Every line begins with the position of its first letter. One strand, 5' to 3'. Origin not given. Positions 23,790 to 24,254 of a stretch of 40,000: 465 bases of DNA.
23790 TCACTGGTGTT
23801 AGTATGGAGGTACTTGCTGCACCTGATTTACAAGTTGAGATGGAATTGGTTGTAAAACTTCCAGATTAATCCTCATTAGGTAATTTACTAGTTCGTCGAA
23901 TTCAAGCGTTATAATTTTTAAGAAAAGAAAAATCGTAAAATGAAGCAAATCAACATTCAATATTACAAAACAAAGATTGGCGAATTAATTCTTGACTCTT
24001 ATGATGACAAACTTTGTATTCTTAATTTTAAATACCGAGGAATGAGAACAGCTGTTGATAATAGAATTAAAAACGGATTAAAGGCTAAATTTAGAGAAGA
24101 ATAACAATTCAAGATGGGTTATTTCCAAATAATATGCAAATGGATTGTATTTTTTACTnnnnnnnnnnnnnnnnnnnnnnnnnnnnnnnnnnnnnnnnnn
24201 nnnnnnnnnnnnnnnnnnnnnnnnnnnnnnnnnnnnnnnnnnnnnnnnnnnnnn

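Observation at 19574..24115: Chromosomal integron with an intact integrase but an almost completely decayed cassette array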

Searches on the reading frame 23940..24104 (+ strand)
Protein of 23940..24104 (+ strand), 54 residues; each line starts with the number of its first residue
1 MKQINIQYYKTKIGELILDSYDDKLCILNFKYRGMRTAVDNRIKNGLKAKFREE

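Call 3: search_protein_families(library=pfam, proteins=[window:23940-24104:+], max_evalue=0.01)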
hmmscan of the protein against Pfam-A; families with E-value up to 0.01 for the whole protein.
window:23940-24104:+ (54 aa): 0 families

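Call 4: search_protein_families(library=ncbifam, proteins=[window:23940-24104:+], max_evalue=0.01)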
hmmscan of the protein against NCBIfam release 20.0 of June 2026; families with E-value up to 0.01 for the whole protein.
window:23940-24104:+ (54 aa): 0 families

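Call 40: search_protein_families(library=pfam, proteins=[window:23940-24101:+], max_evalue=1)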
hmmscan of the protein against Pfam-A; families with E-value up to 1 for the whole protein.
window:23940-24101:+ (54 aa): 0 families

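Call 50: search_solved_structures(query=window:23940-24101:+, max_evalue=10, show_alignments=2)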
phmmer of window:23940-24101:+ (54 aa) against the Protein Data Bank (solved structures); distinct sequences matched with E-value up to 10: 0.

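Call 51: search_dna_similar(query=window:23940-24101:+, collection=plasmids, mode=protein, max_rows=8, max_evalue=1)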
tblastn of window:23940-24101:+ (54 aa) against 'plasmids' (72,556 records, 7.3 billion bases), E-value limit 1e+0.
Records with a match: 1; places in all: 1; records where one place covers at least 80% of the query: 1.
Best place of each record, by identity: <60% 1.
By first word of the organism name: Segatella 1.
By predicted mobility (MOB-suite, as given by PLSDB): non-mobilizable 1.
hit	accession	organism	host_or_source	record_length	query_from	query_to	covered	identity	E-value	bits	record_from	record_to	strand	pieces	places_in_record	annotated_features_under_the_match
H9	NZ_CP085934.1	Segatella copri DSM 18205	-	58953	1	54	100%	38.9%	1e-4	44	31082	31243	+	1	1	methylated-DNA--[protein]-cysteine S-methyltransferase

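Call 52: get_annotated_region(hit=H9, flank=600)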
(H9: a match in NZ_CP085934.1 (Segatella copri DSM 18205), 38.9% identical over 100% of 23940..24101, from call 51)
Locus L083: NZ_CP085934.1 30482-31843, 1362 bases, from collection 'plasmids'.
description: Segatella copri DSM 18205 strain FDAARGOS_1573 plasmid unnamed2, complete sequence
organism: Segatella copri DSM 18205 (NCBI taxid 537011)
taxonomy: Bacteria; Bacteroidota; Bacteroidia; Bacteroidales; Prevotellaceae; Segatella; Segatella copri; Segatella copri DSM 18205
host: -; source: -; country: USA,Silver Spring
typing (MOB-suite, as given by PLSDB): non-mobilizable
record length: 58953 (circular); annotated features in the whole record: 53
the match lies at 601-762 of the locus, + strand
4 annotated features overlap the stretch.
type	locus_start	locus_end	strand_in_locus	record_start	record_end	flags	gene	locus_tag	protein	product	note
CDS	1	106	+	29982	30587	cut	-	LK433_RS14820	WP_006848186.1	HipA domain-containing protein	-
CDS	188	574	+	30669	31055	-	-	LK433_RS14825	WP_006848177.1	VOC family protein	-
CDS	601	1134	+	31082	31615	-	-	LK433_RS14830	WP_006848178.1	methylated-DNA--[protein]-cysteine S-methyltransferase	GO:0006281 - DNA repair [Evidence IEA]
CDS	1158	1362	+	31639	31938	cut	-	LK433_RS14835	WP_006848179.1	hypothetical protein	-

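Call 73: search_protein_families(library=ncbifam, proteins=[window:23940-24101:+], max_evalue=1)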
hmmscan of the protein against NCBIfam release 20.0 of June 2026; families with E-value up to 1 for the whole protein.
window:23940-24101:+ (54 aa): 0 families
